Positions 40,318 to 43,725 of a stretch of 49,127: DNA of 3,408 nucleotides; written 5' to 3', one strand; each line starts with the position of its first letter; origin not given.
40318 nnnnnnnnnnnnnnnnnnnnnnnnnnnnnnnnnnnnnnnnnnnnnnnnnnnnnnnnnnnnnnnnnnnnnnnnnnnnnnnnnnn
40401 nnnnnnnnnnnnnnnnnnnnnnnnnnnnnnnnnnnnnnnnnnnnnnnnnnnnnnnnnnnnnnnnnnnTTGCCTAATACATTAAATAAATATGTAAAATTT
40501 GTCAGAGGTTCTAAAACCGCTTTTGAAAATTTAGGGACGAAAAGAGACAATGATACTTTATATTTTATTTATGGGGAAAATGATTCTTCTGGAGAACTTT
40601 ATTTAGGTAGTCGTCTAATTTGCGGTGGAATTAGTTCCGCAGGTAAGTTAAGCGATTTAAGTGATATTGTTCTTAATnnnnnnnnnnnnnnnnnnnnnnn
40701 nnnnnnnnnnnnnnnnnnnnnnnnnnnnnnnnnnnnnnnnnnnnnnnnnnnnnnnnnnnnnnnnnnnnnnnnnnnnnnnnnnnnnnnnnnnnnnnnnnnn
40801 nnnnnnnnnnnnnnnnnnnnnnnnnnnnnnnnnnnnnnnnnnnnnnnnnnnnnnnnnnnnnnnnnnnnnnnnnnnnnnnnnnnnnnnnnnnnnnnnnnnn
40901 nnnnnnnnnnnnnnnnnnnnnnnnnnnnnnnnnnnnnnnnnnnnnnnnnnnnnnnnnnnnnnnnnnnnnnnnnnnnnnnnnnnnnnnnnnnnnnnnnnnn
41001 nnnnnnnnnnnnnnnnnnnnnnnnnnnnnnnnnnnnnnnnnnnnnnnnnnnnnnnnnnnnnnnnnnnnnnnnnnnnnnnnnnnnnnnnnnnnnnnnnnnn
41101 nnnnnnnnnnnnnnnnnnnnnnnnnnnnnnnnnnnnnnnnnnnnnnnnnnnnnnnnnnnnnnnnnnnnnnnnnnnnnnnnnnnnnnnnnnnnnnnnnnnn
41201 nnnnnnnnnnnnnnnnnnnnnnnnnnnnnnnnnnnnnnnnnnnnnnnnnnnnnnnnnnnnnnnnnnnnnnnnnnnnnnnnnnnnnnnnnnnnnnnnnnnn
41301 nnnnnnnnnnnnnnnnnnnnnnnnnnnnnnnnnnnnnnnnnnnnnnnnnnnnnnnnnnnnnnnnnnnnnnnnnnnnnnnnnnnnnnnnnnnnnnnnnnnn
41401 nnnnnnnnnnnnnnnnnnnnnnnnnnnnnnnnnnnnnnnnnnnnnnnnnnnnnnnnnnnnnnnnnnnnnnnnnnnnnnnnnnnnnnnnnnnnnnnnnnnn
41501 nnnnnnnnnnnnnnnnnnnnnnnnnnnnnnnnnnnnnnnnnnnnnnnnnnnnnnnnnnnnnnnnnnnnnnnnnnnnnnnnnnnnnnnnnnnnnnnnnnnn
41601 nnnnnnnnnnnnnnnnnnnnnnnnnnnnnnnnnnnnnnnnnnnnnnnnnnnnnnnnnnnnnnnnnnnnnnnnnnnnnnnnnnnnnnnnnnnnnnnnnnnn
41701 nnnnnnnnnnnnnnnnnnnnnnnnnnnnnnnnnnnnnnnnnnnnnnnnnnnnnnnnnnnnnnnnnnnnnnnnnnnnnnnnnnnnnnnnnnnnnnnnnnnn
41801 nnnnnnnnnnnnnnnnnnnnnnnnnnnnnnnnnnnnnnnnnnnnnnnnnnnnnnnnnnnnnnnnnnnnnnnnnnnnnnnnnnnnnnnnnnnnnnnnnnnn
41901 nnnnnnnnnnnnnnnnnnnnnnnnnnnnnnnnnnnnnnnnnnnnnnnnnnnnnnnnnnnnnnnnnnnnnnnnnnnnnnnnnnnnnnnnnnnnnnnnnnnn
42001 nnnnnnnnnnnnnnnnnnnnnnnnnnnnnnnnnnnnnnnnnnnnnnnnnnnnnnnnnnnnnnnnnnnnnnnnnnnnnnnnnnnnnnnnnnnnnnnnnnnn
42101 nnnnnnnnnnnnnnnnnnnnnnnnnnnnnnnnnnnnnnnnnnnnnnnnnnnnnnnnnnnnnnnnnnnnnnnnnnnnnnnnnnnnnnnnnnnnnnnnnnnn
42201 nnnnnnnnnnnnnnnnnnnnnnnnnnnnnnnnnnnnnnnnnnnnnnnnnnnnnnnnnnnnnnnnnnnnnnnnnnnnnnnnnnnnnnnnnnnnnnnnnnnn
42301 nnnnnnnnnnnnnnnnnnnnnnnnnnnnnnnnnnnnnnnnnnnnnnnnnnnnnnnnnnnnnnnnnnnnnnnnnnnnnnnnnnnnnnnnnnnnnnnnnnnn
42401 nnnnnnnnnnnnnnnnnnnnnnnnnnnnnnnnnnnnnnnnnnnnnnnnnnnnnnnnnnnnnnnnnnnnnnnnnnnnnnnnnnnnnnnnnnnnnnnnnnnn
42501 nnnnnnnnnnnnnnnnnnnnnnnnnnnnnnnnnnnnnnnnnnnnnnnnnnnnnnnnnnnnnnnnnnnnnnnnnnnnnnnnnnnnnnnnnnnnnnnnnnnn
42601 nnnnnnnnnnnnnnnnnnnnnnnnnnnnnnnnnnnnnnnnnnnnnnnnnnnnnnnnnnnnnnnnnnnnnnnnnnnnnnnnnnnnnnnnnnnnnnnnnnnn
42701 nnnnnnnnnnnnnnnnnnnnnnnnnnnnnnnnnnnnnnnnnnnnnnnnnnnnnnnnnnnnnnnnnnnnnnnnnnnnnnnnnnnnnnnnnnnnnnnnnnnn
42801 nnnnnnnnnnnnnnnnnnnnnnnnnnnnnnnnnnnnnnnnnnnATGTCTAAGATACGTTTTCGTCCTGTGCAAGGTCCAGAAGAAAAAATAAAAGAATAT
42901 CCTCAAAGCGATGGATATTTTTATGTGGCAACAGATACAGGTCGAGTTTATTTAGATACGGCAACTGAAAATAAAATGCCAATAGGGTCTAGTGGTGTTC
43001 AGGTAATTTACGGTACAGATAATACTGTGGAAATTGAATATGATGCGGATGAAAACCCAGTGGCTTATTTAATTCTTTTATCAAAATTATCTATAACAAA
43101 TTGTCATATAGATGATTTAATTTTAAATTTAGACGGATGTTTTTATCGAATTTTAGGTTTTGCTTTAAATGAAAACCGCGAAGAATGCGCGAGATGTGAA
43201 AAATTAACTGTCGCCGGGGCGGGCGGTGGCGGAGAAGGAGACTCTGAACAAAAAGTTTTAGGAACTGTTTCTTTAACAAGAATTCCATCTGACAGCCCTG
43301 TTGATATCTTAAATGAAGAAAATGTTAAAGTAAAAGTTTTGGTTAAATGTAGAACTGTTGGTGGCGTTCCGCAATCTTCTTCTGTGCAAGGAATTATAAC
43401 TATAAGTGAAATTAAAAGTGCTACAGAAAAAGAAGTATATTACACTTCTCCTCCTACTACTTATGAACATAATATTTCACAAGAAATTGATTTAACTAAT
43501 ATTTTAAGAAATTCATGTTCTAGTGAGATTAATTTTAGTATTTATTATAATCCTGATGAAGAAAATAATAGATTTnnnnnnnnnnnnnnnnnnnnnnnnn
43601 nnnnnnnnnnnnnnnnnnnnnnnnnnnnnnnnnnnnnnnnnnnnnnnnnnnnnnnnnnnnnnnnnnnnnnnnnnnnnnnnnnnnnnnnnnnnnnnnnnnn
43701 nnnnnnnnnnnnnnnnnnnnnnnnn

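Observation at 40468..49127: Three consecutive fibre genes share one N-terminal module, and the last is a more than 2090-codon giant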

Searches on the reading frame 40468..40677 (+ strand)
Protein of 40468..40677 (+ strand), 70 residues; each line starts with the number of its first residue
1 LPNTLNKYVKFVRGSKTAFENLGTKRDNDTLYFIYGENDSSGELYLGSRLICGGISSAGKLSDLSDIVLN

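Call 86: search_protein_families(library=pfam, alignment_id=A8, max_evalue=10)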
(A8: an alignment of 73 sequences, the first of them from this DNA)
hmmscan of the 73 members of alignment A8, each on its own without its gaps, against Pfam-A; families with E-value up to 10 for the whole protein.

A. member 1, seq(70 aa): 1 family
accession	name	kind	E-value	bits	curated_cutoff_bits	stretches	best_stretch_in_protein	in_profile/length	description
PF24243.1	Phage_tail_C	-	0.00058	19.6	23.7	1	10-35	2-26/26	Phage tail tip domain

B. families by the number of members that match (of 73 scanned): 22 families
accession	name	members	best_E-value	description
PF24243.1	Phage_tail_C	8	6.3e-06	Phage tail tip domain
PF18454.7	Mtd_N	7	0.0043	Major tropism determinant N-terminal domain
PF21098.3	PH-GRAM_MTMR6-like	2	0.016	MTMR6-9, GRAM domain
PF19900.4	DUF6373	2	0.066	Family of unknown function (DUF6373)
PF14172.12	DUF4309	2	0.094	Domain of unknown function (DUF4309)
PF11605.14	Vps36_ESCRT-II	1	0.011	Vacuolar protein sorting protein 36 Vps36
PF09956.15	Phage_cement_2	1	0.024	Phage cement protein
PF16378.10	DUF4988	1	0.038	Domain of unknown function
PF20067.5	SSL_N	1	0.053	Strictosidine synthase-like, N-terminal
PF07655.18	Secretin_N_2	1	0.072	Secretin N-terminal domain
PF05704.18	Caps_synth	1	0.079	Capsular polysaccharide synthesis protein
PF16508.11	NIBRIN_BRCT_II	1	0.084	Second BRCT domain on Nijmegen syndrome breakage protein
PF11476.16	TgMIC1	1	0.089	Toxoplasma gondii micronemal protein 1 TgMIC1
PF08826.15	DMPK_coil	1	0.13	DMPK coiled coil domain like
PF10411.14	DsbC_N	1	0.13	Disulfide bond isomerase protein N-terminal domain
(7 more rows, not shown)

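Call 96: search_solved_structures(query=A8, max_evalue=10, show_alignments=5)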
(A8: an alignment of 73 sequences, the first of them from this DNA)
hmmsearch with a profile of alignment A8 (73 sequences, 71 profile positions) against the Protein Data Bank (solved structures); distinct sequences matched with E-value up to 10: 15.
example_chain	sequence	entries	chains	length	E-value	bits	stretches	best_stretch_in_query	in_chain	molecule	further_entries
6tjg_A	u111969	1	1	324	3.3e-09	39.6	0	24-42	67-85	Cake8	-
6tjf_A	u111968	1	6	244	1.3e-07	34.5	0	5-38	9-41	Cake6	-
6tje_A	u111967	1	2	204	2.1e-06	30.6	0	4-39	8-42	Cake5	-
6tjd_A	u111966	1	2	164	3.2e-05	26.8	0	4-39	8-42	Cake4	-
6tjc_A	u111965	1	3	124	0.0011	21.8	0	4-39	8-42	Cake3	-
8prs_A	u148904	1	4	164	0.047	16.6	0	22-43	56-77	nvBagel4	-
8pra_A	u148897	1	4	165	0.057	16.4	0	22-43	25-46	Cell surface protein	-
6tjb_A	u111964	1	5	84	0.061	16.3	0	4-40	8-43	Cake2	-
8prj_A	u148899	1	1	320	0.074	16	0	22-43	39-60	v31Bagel8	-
5j5j_A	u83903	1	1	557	0.29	14.1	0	21-38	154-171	Desmocollin-2,Desmoglein-2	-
8pro_A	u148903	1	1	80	0.47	13.4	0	22-43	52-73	Cell surface protein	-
8prd_A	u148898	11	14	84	0.54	13.2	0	22-43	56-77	Cell surface protein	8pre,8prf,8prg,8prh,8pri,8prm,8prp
9cuy_T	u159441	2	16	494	0.79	12.7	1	21-42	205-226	Wedge 2 protein | baseplate assembly protein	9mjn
8pr9_A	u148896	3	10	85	0.8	12.7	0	22-43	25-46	Cell surface protein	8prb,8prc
1s2o_A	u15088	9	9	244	1.8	11.5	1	11-41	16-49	sucrose-phosphatase | sucrose-phosphatase (SPP) | hypothetical protein slr0953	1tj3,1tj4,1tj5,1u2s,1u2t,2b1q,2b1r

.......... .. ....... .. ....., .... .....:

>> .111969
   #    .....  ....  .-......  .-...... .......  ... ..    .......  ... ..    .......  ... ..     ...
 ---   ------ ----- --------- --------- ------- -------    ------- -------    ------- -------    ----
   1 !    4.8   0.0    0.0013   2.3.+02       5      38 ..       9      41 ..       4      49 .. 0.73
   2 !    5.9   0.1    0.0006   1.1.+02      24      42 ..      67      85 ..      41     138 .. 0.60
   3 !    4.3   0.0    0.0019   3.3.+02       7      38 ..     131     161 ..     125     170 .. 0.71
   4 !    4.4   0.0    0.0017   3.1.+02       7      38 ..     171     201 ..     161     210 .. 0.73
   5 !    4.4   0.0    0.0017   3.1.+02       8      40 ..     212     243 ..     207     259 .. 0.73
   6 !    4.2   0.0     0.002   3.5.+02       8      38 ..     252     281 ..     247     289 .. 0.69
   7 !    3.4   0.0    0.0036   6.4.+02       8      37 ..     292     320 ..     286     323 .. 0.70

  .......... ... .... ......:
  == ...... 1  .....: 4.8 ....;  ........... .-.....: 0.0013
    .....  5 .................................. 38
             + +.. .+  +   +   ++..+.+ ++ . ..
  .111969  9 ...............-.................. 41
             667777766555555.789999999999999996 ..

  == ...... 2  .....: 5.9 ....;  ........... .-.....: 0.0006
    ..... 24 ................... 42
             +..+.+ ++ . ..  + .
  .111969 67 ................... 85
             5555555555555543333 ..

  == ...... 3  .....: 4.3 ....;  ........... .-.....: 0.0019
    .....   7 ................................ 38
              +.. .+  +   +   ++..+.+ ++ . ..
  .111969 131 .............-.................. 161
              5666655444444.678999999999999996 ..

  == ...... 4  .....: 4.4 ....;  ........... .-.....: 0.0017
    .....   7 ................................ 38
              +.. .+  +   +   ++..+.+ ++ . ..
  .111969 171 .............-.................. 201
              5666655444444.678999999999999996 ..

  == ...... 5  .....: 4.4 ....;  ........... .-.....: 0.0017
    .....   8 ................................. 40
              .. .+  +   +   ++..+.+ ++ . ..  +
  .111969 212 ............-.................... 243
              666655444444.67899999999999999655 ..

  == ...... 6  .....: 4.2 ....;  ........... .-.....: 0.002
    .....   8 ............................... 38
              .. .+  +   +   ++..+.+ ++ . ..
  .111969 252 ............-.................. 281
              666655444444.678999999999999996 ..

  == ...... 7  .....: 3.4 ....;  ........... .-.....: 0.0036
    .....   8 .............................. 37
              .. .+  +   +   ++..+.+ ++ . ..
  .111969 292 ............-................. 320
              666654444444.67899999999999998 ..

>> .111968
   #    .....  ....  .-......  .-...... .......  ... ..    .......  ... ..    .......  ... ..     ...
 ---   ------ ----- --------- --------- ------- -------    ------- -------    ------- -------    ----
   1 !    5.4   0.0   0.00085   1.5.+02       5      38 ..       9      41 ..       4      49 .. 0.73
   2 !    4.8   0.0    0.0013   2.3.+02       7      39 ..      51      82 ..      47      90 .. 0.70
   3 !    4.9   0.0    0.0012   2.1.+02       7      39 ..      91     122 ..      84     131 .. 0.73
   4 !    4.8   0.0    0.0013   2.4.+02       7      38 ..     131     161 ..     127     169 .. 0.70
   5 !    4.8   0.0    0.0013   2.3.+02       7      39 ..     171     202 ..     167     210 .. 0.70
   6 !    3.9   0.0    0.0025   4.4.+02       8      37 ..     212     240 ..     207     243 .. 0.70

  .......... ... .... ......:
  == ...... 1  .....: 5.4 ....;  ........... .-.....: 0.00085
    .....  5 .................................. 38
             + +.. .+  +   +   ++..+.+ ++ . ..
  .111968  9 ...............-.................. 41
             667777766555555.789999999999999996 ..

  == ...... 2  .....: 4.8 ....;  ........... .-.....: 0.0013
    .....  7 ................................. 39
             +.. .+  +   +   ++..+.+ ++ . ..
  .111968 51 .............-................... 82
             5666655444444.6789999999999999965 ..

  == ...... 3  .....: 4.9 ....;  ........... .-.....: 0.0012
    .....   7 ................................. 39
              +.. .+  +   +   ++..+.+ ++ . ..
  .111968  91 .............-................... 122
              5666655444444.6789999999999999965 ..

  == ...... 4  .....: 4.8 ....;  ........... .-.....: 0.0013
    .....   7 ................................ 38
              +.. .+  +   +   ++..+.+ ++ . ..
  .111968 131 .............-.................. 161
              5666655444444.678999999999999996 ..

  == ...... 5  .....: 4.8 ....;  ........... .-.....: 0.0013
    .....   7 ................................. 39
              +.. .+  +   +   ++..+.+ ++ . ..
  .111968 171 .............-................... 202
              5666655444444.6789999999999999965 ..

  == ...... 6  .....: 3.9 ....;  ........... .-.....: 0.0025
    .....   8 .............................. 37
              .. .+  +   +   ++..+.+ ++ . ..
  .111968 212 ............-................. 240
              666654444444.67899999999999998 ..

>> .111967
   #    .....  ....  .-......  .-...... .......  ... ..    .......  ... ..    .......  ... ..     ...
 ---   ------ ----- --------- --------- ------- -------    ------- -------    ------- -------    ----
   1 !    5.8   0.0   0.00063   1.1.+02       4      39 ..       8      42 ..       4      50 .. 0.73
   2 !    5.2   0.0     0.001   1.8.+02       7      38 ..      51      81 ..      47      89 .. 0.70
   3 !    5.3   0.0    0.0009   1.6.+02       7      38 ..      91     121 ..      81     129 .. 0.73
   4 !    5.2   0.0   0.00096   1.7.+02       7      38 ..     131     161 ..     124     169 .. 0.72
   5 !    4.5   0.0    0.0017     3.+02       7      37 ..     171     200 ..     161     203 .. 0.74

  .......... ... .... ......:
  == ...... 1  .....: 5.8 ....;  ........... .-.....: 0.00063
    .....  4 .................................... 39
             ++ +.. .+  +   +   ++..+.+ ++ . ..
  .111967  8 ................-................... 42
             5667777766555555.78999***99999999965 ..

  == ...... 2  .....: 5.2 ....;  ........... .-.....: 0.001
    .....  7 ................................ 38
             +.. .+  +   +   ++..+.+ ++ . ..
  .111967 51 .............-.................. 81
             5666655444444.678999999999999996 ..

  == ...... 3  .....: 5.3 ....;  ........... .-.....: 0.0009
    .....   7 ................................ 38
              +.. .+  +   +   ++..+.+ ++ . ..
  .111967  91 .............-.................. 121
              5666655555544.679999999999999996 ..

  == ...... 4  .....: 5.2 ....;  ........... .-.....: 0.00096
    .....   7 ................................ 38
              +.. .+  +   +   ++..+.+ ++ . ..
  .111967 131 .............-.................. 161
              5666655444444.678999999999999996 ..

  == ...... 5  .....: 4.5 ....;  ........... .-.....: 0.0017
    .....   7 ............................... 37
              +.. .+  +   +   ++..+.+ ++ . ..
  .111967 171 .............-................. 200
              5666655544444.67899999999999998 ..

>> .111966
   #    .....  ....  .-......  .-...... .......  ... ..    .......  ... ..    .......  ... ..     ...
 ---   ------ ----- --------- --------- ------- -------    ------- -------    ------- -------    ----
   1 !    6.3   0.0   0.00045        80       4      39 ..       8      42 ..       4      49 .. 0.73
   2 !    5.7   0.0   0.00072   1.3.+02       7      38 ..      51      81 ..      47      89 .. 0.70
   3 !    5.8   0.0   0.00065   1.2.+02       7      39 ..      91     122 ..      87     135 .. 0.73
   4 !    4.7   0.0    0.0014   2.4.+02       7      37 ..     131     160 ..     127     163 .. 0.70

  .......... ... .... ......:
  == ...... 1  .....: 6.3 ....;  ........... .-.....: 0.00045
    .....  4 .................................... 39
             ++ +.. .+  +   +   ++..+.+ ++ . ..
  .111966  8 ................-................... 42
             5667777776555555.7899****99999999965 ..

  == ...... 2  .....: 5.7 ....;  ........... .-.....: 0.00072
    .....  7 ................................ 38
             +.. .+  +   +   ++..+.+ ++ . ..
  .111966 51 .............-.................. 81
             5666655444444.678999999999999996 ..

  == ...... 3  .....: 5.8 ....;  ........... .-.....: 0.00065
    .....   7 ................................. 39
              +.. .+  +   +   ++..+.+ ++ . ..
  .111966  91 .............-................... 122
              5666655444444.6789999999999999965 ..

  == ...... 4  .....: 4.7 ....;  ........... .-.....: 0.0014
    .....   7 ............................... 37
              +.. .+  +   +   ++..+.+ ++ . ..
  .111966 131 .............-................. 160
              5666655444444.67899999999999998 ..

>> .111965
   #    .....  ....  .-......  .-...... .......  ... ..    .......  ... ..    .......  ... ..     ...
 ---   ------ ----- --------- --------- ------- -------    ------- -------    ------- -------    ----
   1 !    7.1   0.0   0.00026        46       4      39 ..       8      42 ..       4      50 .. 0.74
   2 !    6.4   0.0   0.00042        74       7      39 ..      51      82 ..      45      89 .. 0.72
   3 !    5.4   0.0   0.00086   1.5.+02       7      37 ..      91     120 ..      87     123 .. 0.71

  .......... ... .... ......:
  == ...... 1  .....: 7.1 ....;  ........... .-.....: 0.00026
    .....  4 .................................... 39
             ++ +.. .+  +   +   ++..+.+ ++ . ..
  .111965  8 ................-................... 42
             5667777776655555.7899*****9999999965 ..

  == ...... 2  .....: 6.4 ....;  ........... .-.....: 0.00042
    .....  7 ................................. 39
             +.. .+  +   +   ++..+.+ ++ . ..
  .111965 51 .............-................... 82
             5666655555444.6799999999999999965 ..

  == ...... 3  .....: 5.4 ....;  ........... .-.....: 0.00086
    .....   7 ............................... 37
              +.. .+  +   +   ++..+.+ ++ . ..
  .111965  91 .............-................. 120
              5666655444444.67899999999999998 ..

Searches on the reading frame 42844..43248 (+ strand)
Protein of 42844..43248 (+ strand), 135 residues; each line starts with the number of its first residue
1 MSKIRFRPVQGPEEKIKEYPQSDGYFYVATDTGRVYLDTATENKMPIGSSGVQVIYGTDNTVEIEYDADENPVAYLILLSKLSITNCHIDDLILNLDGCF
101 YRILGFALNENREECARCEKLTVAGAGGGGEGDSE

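Call 32: search_solved_structures(query=A1, max_evalue=10, show_alignments=3)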
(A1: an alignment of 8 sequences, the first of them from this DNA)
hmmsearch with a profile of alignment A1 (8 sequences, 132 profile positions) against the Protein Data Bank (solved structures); distinct sequences matched with E-value up to 10: 0.

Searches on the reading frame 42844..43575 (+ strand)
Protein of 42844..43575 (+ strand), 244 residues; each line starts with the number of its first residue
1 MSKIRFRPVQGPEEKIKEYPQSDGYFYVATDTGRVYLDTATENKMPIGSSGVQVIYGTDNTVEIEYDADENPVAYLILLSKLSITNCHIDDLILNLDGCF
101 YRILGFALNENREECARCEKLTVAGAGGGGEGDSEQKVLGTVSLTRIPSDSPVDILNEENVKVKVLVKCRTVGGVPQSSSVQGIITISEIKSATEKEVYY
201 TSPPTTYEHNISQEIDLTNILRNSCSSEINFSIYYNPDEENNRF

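Call 22: find_homologous_proteins(query=window:42844-43575:+, max_evalue=0.01)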
Query seq(244 aa) (244 aa): 8 proteins with E <= 0.01 among 521 candidates.
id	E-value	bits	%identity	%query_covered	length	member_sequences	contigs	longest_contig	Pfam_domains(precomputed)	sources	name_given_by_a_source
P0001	1.6e-88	314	62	100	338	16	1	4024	-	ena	-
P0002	9.8e-67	243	66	72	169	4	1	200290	-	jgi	jgi:hypothetical protein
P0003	1.4e-63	233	71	64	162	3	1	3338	-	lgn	-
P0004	5.1e-13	67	43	43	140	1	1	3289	-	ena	-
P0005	1.7e-12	65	38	50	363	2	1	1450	-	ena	-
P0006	6.4e-12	64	34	50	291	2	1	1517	-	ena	-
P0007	1.2e-11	63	34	41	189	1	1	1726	-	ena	-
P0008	6.2e-10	57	41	41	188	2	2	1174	-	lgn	-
